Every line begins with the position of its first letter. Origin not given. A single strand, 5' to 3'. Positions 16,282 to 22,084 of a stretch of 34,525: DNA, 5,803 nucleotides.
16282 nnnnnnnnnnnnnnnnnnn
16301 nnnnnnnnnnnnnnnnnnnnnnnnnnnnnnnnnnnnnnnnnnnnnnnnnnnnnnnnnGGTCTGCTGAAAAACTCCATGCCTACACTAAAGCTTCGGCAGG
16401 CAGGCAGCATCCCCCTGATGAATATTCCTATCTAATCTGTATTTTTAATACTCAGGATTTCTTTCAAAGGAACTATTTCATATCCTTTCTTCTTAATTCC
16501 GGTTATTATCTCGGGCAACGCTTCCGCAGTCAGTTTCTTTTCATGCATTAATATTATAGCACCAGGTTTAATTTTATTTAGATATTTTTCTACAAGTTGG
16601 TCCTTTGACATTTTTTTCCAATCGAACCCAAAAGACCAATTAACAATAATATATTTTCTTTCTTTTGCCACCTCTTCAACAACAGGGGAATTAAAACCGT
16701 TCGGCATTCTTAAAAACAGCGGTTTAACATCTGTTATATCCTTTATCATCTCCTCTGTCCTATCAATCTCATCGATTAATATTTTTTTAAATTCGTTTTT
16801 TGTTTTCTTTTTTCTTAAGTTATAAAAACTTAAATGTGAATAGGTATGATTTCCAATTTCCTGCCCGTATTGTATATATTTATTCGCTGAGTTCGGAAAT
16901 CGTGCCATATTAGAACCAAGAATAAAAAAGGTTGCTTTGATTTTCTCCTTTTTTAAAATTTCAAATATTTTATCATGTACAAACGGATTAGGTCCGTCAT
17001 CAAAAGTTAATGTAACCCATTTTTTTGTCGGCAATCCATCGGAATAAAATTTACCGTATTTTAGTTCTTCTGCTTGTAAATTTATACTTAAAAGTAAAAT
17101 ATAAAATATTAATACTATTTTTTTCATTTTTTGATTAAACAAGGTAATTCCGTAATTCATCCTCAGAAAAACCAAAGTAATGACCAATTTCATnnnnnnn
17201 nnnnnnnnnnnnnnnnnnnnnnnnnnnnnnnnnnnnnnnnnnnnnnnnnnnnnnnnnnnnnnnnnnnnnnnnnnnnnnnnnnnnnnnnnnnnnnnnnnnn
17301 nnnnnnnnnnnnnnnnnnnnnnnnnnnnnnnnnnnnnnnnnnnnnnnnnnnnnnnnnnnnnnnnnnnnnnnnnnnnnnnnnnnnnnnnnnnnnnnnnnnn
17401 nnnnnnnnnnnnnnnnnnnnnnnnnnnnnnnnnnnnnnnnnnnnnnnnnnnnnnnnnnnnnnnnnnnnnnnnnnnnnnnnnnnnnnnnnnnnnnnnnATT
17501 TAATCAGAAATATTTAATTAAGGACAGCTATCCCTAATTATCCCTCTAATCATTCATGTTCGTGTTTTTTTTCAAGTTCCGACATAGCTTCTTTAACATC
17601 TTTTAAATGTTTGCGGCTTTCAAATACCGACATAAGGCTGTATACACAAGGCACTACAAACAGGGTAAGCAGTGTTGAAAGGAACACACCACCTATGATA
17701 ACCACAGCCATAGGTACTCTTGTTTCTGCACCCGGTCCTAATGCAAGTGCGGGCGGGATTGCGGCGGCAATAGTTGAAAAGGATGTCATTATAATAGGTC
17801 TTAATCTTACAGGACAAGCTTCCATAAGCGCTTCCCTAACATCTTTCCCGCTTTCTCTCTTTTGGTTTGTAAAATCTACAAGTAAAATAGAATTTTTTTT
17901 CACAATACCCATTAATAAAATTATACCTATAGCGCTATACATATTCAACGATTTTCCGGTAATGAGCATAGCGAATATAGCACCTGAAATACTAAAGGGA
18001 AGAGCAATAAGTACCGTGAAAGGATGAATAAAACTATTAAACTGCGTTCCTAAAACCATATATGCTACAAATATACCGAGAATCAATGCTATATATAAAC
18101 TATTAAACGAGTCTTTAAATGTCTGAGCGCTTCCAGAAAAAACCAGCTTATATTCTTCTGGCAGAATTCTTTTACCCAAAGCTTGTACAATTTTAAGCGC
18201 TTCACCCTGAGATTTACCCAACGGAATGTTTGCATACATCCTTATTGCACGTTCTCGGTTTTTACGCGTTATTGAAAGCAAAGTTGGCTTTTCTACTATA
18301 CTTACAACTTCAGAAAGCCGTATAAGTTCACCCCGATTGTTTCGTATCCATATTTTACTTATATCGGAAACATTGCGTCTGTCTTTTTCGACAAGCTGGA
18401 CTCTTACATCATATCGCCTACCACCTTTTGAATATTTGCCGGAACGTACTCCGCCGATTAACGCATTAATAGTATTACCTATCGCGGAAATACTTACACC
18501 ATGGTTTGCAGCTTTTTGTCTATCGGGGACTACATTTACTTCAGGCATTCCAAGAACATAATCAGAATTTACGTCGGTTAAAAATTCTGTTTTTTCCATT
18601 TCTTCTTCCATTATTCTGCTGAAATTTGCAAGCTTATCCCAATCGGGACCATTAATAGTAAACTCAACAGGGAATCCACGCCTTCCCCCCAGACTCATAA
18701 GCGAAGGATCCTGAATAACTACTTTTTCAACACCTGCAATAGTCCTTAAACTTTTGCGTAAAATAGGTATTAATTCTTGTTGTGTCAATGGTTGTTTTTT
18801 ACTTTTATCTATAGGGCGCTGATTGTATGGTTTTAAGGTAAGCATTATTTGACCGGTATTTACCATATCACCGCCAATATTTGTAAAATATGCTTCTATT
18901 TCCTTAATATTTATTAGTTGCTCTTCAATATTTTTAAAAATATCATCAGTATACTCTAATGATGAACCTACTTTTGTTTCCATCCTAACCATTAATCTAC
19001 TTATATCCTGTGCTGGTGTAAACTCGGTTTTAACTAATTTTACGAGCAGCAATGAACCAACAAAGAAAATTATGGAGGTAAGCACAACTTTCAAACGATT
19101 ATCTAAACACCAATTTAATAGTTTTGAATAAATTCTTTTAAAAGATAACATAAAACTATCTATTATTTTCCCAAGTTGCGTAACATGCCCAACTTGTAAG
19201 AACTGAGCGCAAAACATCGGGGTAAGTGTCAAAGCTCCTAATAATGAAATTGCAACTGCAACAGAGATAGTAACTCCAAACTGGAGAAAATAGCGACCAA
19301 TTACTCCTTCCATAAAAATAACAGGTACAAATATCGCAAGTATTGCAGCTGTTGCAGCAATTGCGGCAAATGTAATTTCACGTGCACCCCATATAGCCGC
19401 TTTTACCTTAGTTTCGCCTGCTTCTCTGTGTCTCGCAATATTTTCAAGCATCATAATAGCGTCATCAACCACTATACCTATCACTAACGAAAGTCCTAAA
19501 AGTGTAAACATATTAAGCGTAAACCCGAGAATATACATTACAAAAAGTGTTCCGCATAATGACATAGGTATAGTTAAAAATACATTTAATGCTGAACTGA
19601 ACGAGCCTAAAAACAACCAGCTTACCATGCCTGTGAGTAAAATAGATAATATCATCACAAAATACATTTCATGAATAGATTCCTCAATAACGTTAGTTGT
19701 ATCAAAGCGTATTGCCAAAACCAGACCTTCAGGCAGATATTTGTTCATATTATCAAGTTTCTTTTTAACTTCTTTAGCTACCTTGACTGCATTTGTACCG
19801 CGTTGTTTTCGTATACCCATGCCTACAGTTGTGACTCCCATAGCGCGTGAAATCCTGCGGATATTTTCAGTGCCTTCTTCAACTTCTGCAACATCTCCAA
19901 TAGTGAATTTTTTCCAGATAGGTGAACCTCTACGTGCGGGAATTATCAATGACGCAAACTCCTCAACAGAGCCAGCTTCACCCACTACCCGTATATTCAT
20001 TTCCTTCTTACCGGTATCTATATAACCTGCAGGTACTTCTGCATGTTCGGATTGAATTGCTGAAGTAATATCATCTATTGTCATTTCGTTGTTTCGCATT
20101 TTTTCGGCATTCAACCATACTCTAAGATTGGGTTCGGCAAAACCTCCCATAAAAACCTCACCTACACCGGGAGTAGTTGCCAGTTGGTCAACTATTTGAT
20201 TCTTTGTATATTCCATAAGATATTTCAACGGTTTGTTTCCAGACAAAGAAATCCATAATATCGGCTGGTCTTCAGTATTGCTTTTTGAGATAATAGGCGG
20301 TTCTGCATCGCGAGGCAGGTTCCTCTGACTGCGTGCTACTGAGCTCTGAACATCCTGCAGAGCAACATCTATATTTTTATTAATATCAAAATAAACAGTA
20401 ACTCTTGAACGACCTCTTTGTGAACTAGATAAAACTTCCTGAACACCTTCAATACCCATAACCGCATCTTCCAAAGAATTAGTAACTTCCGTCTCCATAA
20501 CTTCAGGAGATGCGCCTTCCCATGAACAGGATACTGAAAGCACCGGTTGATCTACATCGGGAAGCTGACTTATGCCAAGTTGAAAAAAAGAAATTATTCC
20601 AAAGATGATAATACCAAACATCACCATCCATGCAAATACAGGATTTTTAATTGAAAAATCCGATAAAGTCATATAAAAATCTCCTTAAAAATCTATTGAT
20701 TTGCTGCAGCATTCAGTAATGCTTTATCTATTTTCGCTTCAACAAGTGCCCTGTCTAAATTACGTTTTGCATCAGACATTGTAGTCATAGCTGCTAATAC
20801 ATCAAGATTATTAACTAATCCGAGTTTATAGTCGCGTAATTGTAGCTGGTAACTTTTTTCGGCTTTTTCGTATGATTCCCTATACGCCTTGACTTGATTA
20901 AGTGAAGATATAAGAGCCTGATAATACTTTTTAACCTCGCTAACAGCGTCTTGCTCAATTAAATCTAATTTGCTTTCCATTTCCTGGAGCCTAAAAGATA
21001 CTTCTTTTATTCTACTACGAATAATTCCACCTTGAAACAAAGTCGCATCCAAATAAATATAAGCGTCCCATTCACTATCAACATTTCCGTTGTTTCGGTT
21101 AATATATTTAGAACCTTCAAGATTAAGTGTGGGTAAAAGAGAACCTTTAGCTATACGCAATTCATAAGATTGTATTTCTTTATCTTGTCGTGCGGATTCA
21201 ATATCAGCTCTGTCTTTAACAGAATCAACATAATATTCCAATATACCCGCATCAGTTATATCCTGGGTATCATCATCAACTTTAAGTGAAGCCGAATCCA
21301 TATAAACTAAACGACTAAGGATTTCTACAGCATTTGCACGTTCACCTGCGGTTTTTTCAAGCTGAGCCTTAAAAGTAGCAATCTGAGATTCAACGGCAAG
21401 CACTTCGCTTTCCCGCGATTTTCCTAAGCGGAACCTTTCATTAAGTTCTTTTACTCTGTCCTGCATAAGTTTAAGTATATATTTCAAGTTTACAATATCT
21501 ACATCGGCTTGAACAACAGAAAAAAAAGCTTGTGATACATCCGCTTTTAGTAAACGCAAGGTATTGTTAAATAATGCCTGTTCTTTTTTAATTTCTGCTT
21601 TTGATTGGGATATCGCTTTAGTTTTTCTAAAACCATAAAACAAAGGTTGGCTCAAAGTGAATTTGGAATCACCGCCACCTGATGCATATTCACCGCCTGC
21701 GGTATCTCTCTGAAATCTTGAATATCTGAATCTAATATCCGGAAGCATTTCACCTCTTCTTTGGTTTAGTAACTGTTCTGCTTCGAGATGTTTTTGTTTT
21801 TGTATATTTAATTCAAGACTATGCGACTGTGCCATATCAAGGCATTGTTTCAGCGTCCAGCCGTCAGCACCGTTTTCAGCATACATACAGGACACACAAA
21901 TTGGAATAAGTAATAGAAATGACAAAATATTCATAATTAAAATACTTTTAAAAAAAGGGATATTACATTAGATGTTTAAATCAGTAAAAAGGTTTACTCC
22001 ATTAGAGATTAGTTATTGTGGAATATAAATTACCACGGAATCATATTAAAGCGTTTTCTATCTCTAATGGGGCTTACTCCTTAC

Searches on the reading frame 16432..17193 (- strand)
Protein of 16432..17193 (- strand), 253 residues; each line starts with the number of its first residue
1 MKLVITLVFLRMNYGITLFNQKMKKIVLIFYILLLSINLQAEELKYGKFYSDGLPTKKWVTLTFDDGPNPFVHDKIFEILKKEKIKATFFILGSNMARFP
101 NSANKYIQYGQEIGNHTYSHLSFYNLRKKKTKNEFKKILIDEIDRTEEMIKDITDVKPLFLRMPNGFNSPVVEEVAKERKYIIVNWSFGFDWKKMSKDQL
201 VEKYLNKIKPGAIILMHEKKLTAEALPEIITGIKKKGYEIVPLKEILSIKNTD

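Call 75: search_protein_families(library=ncbifam, proteins=[window:16432-17193:-], max_evalue=0.00001)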
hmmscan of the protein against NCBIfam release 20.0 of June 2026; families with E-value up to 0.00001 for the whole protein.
window:16432-17193:- (253 aa): 8 families
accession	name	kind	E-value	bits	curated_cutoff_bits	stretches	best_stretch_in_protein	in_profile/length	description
TIGR02764.1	spore_ybaN_pdaB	equivalog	2.5e-44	151.3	237.4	1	57-247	5-191/191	polysaccharide deacetylase family sporulation protein PdaB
TIGR02873.1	spore_ylxY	hypoth_equivalog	4.8e-35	121.1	391.5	1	39-247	67-267/268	probable sporulation protein, polysaccharide deacetylase family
NF045821.1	PgAcgDacpgdA1_Bac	equivalog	1.6e-33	115.8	400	1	55-247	85-275/282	peptidoglycan-N-acetylglucosamine deacetylase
TIGR02884.1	spore_pdaA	equivalog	2e-31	109.4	298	1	45-246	25-223/224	delta-lactam-biosynthetic de-N-acetylase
TIGR04243.1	nodulat_NodB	equivalog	1.8e-28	99.4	240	1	59-236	3-174/197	chitooligosaccharide deacetylase NodB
NF045820.1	PgAcgDacpgdA_Strep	equivalog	7.4e-25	87.7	800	1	55-248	265-449/463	peptidoglycan-N-acetylglucosamine deacetylase PgdA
NF045822.1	PgAcgDacpgdA2_Bac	equivalog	1.3e-24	87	400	1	57-241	69-256/274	peptidoglycan-N-acetylglucosamine deacetylase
TIGR03006.1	pepcterm_polyde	equivalog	1.8e-10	40.4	276.2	1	74-157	37-112/272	XrtA system polysaccharide deacetylase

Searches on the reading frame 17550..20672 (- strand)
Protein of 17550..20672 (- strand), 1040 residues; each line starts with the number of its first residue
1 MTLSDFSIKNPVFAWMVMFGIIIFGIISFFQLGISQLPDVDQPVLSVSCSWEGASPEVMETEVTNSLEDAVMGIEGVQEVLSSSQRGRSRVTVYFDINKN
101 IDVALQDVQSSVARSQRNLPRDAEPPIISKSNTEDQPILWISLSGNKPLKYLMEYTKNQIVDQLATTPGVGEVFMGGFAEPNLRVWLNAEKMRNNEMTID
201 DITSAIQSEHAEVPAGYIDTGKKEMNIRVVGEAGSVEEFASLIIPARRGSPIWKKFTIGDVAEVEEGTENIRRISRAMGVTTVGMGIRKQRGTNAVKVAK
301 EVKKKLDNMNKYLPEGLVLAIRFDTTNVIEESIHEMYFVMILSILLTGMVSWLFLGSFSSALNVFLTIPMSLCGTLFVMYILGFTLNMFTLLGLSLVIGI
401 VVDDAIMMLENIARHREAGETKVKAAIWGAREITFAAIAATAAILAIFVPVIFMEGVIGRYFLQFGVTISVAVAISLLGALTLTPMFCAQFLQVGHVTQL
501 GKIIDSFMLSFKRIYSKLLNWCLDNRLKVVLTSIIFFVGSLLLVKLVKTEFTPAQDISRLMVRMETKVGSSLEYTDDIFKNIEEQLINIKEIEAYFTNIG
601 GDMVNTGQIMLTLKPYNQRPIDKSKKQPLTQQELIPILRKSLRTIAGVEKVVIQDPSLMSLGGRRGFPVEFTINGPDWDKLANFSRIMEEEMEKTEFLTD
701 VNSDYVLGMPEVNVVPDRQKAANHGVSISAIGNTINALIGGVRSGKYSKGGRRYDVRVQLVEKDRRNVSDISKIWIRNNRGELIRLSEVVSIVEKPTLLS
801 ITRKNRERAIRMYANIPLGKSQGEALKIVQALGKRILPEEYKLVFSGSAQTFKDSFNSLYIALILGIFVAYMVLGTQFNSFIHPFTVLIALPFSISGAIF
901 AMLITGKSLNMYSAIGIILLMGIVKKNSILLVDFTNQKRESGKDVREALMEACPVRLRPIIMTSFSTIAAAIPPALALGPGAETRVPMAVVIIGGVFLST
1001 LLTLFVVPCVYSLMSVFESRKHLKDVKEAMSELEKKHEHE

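Call 75: search_protein_families(library=ncbifam, proteins=[window:17550-20672:-], max_evalue=0.00001)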
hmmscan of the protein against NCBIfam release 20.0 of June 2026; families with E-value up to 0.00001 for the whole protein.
window:17550-20672:- (1040 aa): 14 families
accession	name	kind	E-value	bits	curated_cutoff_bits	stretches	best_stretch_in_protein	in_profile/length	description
NF033617.1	RND_permease_2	subfamily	2.7e-270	899.6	1250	1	4-1015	1-1008/1009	multidrug efflux RND transporter permease subunit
NF000282.2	RND_permease_1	subfamily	2.8e-198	661.2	1250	1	4-1014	1-1027/1029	multidrug efflux RND transporter permease subunit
TIGR00915.1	2A0602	subfamily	7.7e-181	603.4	940.35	1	3-1025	1-1040/1050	efflux RND transporter permease subunit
NF007905.0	PRK10614.1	equivalog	3.1e-179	597.9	1774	1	6-1027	6-1021/1025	multidrug efflux RND transporter permease subunit MdtC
NF007133.0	PRK09579.1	equivalog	1.9e-172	575.3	1763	1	1-1021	1-1009/1017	multidrug efflux RND transporter permease subunit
NF007798.0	PRK10503.1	equivalog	2.7e-168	561.6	1584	1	8-1018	17-1026/1040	MdtB/MuxB family multidrug efflux RND transporter permease subunit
NF007131.0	PRK09577.1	equivalog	2.8e-132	442.5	1768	1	5-1024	3-1033/1045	multidrug efflux RND transporter permease subunit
NF007842.1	PRK10555.1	equivalog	1.9e-129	433.2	1854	1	4-1014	2-1026/1036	multidrug efflux RND transporter permease AcrD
TIGR00914.1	2A0601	subfamily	8.2e-127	424.4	701.45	1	6-1020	8-1041/1051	CusA/CzcA family heavy metal efflux RND transporter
NF000037.1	RND_perm_OqxB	exception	1.8e-126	423.3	2200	1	1-1021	1-1041/1050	multidrug efflux RND transporter permease subunit OqxB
NF011706.2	PRK15127.1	equivalog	2.2e-114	383.4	2150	1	5-1026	3-1040/1049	multidrug efflux RND transporter permease subunit AcrB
TIGR00921.1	2A067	subfamily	5.4e-15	54.5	351.9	2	268-488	124-343/733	hydrophobe/amphiphile efflux-3 (HAE3) family transporter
TIGR00833.1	actII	subfamily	1.4e-08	33.5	874.7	1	319-552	161-387/910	MMPL family RND transporter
TIGR00916.1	2A0604s01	subfamily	7.1e-08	32.3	148.6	0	849-972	84-202/231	SecD/SecF family protein translocase subunit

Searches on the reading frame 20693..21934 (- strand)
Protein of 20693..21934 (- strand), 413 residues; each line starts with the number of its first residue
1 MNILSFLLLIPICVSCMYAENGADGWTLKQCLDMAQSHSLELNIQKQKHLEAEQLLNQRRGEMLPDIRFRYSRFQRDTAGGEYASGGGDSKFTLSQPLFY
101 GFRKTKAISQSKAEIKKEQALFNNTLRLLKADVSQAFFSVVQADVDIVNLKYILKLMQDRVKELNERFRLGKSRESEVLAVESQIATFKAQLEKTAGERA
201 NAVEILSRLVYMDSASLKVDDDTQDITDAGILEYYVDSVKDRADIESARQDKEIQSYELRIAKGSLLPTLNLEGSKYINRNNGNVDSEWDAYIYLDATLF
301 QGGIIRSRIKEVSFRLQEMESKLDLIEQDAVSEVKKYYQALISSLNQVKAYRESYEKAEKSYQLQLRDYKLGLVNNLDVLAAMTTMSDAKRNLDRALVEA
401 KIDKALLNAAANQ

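Call 75: search_protein_families(library=ncbifam, proteins=[window:20693-21934:-], max_evalue=0.00001)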
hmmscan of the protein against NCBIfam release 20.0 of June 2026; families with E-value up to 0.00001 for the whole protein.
window:20693-21934:- (413 aa): 4 families
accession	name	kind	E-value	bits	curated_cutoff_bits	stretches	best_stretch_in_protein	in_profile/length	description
TIGR01844.1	type_I_sec_TolC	subfamily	1.5e-39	136.2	225.15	1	27-412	4-398/414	TolC family outer membrane protein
TIGR01845.1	outer_NodT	subfamily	3.9e-20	72.1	210.05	1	28-410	59-456/460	efflux transporter outer membrane subunit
NF007002.0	PRK09465.1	equivalog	1.2e-15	57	495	1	14-396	12-408/460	outer membrane channel protein TolC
NF052390.1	efflux_OMP_AbuO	equivalog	2.6e-08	33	700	1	158-395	169-414/447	multidrug efflux outer membrane protein AbuO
